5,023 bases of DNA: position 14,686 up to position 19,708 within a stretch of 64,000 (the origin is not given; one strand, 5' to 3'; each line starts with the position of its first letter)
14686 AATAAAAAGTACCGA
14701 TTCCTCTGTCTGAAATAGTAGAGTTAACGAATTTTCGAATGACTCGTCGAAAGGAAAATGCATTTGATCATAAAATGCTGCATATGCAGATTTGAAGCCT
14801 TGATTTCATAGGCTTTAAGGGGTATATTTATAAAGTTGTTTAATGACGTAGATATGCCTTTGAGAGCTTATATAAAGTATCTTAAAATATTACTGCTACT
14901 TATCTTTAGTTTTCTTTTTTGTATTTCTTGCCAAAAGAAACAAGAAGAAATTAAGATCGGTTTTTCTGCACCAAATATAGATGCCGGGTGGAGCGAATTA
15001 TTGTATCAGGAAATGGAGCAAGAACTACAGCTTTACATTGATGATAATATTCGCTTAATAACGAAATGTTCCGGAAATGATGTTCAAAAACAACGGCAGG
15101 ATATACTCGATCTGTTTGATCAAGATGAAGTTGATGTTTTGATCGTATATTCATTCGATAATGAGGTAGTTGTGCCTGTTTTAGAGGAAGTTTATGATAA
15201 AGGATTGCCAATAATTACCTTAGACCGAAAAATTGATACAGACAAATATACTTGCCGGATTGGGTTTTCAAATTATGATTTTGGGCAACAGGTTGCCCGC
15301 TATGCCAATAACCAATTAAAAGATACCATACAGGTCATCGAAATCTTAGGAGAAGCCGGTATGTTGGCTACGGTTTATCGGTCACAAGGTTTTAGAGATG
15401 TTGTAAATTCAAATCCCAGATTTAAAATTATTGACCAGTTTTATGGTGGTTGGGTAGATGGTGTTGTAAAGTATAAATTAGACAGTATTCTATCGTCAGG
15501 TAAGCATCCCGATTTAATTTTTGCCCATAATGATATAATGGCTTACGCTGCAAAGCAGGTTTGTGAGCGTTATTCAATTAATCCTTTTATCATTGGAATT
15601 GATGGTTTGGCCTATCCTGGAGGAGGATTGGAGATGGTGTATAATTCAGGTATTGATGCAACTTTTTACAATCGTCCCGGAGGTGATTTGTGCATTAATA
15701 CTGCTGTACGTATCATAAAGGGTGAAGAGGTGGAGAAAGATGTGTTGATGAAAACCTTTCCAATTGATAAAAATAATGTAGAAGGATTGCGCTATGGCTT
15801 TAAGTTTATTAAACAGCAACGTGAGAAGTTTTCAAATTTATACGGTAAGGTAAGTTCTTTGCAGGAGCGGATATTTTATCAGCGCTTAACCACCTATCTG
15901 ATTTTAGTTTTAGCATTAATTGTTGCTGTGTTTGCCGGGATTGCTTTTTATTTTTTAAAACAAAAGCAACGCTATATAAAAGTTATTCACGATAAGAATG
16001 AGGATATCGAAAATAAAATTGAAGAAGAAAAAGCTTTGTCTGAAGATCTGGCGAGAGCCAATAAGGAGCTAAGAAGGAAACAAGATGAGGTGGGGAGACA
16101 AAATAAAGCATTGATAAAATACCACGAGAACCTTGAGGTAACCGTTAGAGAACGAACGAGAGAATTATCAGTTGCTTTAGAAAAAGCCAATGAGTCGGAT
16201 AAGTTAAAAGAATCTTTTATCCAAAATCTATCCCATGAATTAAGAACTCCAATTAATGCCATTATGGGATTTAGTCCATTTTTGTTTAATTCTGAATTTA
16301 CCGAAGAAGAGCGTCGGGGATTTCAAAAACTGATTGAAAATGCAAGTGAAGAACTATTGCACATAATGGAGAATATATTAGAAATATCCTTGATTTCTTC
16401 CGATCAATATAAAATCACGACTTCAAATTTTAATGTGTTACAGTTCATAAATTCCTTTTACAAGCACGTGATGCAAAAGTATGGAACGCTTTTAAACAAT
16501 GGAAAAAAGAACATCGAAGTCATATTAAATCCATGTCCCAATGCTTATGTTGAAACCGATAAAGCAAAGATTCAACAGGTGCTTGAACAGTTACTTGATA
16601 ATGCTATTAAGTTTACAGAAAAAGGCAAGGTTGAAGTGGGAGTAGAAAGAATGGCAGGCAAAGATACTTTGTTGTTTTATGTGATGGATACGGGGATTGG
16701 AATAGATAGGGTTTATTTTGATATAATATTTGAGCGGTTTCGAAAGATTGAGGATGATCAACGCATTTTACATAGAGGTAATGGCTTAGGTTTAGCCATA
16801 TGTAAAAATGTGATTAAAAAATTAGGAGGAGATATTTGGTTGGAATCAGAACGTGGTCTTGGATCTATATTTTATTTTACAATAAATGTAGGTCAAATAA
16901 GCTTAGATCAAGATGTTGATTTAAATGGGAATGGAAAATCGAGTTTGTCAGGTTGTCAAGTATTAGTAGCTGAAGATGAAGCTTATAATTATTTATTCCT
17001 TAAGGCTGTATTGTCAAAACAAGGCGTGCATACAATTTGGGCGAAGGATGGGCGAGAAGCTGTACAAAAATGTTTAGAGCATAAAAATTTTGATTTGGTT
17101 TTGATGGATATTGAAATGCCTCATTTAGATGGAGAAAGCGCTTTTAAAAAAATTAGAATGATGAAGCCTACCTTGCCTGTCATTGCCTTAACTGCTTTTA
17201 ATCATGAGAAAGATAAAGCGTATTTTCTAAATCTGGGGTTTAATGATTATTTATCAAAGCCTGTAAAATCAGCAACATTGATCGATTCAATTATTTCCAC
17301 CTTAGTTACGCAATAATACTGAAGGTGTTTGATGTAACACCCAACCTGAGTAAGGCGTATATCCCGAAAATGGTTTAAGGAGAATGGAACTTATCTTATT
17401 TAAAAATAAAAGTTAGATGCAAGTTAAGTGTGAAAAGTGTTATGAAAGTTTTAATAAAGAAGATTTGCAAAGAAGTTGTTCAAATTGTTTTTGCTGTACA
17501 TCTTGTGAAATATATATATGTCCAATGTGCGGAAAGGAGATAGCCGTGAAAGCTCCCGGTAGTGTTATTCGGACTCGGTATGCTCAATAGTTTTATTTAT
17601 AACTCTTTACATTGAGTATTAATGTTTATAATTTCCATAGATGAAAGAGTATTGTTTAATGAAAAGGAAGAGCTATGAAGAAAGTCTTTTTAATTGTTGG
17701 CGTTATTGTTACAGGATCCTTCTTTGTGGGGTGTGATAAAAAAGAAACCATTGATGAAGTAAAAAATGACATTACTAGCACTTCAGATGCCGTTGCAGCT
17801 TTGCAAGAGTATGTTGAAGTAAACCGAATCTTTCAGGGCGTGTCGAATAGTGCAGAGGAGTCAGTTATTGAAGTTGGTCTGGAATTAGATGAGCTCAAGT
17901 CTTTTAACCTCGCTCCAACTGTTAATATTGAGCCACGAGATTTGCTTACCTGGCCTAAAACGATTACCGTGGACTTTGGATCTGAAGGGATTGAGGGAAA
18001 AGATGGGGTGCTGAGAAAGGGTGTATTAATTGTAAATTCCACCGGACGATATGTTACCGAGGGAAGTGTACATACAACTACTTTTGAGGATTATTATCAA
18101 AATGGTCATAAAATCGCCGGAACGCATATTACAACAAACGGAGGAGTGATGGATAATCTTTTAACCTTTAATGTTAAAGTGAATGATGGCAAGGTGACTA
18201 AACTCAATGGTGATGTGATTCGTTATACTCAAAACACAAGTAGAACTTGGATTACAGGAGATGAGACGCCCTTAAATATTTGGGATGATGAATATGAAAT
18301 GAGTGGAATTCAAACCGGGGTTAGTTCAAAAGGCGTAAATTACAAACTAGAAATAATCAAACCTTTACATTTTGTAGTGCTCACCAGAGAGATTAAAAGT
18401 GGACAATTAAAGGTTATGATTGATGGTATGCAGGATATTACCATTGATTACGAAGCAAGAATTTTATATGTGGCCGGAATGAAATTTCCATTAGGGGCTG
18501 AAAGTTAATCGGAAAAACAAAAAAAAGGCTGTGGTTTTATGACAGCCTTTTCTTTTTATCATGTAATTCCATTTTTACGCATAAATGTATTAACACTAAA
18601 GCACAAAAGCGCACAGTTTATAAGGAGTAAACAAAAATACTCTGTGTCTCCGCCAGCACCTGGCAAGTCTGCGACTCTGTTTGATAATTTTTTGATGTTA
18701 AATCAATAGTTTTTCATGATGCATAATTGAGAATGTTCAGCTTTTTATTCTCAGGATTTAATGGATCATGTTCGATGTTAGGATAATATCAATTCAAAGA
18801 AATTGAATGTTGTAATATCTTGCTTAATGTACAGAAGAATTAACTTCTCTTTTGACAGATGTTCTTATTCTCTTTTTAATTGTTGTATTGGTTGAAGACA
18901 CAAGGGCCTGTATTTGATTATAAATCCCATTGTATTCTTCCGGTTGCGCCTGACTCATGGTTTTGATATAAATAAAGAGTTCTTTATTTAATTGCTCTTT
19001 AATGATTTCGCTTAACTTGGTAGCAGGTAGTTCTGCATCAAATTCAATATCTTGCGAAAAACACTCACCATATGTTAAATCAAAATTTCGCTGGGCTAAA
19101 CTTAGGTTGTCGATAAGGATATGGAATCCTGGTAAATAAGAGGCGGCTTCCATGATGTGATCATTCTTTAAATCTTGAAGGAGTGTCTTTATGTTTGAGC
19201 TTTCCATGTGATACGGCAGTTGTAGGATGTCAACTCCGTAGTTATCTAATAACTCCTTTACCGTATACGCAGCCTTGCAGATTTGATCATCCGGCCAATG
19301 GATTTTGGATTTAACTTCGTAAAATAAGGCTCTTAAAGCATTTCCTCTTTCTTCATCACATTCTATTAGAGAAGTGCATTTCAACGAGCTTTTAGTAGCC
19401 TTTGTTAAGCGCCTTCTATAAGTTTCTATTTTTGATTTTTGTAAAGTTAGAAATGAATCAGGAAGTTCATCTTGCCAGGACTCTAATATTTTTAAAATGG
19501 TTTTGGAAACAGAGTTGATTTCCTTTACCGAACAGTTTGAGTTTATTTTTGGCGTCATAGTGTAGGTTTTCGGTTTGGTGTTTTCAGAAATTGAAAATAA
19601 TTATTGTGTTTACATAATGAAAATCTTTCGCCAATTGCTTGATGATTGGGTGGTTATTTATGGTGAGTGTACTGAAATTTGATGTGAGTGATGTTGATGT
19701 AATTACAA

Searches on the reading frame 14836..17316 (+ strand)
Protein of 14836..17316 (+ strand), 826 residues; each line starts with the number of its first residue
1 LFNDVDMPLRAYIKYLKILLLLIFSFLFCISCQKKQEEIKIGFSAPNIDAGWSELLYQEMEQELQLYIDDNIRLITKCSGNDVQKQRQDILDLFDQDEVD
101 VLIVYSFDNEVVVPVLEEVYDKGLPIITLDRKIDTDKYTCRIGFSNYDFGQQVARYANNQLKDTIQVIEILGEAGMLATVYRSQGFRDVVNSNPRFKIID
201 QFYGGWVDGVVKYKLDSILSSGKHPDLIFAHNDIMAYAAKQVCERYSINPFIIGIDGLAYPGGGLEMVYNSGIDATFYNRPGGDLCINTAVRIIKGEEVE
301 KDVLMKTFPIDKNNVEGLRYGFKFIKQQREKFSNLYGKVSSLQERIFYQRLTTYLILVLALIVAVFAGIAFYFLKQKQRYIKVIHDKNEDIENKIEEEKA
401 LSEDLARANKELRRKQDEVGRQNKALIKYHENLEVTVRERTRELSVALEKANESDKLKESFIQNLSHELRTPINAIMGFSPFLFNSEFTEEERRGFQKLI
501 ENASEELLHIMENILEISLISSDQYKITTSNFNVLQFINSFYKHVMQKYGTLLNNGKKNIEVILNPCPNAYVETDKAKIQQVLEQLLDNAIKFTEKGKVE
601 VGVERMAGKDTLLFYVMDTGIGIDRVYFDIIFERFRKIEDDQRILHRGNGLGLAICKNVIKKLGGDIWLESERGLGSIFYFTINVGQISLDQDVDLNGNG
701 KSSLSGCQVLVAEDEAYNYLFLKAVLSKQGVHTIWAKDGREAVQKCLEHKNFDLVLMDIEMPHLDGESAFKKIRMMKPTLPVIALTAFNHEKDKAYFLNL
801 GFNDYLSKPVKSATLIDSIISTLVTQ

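Call 56: search_protein_families(library=pfam, proteins=[window:14836-17316:+], max_evalue=0.00001)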
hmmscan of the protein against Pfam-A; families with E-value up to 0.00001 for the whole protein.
window:14836-17316:+ (826 aa): 4 families
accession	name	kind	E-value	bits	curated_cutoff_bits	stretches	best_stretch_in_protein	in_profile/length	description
PF13407.12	Peripla_BP_4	-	4.5e-33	115.3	35.1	1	41-298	1-258/258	Periplasmic binding protein domain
PF02518.31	HATPase_c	-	1.6e-24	86.9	26.4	1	575-685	2-109/111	Histidine kinase-, DNA gyrase B-, and HSP90-like ATPase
PF00072.30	Response_reg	-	2.7e-24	85.9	30.2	1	709-819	1-110/111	Response regulator receiver domain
PF00512.31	HisKA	-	4.4e-12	46.3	26.9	1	458-520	2-63/66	His Kinase A (phospho-acceptor) domain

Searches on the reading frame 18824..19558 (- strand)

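Call 56: search_protein_families(library=pfam, proteins=[window:18824-19558:-], max_evalue=0.00001)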
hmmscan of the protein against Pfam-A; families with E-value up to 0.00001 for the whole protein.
window:18824-19558:- (244 aa): 1 family
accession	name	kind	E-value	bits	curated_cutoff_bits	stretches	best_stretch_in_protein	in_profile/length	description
PF19775.4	DUF6261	-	1.7e-13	51.2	27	1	63-172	3-110/154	Family of unknown function (DUF6261)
